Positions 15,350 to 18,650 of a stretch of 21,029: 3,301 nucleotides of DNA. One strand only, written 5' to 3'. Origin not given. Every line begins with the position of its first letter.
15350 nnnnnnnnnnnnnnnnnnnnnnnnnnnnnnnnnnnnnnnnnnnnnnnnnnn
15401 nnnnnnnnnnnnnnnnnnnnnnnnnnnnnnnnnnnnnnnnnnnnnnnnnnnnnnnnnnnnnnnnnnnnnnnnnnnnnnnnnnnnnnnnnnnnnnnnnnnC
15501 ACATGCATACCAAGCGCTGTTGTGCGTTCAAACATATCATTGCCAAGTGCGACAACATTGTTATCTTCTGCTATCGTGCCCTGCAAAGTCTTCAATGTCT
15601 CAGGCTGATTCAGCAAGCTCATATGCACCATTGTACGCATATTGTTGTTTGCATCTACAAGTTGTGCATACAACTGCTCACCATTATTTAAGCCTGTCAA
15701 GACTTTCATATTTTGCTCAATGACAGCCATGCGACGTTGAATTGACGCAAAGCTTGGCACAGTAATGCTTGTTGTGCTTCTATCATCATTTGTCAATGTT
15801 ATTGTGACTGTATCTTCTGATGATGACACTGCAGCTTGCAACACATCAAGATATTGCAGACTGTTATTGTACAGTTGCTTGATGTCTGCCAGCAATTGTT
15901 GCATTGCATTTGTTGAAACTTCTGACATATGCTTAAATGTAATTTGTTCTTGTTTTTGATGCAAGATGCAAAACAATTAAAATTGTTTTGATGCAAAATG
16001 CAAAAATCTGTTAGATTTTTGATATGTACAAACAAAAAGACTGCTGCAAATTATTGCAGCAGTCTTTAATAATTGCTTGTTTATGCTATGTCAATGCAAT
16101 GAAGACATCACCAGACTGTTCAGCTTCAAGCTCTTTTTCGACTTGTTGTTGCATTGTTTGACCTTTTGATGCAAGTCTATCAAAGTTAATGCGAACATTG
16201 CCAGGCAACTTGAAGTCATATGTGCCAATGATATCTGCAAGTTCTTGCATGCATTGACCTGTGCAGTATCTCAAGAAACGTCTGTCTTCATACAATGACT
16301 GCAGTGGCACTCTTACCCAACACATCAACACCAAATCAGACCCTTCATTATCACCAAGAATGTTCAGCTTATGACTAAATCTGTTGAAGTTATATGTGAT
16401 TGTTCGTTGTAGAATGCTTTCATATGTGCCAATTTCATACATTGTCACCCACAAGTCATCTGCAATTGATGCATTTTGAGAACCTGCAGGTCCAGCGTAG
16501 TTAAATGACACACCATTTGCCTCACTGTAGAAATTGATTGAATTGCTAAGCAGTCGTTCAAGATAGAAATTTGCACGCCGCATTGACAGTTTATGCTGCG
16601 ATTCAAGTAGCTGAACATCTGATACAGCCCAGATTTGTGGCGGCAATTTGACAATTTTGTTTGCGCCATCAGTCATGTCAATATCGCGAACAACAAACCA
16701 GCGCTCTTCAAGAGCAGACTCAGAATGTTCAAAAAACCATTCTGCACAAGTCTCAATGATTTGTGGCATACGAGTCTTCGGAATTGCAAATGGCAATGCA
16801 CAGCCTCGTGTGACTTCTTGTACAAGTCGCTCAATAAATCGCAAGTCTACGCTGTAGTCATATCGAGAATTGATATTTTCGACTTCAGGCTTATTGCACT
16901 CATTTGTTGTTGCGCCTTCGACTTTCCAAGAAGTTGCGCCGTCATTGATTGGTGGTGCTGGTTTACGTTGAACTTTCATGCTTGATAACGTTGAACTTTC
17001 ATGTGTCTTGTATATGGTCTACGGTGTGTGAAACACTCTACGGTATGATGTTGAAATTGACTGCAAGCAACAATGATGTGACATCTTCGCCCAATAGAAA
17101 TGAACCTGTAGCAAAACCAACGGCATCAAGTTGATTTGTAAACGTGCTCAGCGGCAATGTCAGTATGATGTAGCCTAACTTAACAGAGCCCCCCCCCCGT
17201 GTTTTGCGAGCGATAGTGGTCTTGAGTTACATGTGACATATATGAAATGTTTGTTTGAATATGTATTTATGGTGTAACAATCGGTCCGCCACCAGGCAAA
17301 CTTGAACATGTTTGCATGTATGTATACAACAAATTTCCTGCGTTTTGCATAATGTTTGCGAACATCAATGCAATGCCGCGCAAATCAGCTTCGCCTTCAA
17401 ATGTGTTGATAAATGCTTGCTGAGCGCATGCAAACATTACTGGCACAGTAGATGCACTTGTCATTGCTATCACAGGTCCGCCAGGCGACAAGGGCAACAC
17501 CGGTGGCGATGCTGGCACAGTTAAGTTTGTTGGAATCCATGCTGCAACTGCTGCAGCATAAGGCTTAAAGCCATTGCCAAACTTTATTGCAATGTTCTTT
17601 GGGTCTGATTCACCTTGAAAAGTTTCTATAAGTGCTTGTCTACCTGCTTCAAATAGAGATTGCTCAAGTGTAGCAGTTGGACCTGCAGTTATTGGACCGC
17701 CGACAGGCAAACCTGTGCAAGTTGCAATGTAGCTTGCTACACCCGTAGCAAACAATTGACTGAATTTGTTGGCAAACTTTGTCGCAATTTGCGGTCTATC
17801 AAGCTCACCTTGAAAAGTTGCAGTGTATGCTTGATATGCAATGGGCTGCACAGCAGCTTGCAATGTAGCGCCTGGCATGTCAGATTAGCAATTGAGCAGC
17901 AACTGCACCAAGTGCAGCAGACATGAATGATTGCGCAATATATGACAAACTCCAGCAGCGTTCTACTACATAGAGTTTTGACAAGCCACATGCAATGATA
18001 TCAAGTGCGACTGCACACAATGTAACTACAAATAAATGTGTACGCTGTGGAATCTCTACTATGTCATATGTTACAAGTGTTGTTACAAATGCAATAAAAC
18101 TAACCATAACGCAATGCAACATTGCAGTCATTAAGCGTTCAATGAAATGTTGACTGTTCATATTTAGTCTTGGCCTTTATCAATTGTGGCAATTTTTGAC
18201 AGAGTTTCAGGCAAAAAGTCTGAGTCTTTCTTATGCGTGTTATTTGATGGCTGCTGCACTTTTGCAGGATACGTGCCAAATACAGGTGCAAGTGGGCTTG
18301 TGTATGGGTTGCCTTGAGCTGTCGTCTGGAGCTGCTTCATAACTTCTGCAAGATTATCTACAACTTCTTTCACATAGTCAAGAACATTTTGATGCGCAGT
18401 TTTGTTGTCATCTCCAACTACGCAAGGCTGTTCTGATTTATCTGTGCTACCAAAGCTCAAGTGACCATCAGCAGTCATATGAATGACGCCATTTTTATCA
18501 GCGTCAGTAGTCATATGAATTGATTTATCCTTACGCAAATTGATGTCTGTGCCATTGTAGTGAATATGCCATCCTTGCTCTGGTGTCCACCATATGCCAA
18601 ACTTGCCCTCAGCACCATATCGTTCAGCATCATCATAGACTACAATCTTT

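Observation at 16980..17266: Longest non-coding stretch in the window carries a C10 homopolymer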

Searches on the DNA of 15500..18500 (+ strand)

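Call 7: search_dna_similar(query=window:15500-18500:+, collection=phages, mode=near)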
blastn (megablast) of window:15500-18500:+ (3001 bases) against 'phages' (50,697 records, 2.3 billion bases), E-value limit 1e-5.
No match.

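Call 60: search_rna_families(source=window, start=16800, end=17450, threshold=evalue, max_evalue=1)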
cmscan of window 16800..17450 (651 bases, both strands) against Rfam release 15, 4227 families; matches with E-value up to 1: 0.
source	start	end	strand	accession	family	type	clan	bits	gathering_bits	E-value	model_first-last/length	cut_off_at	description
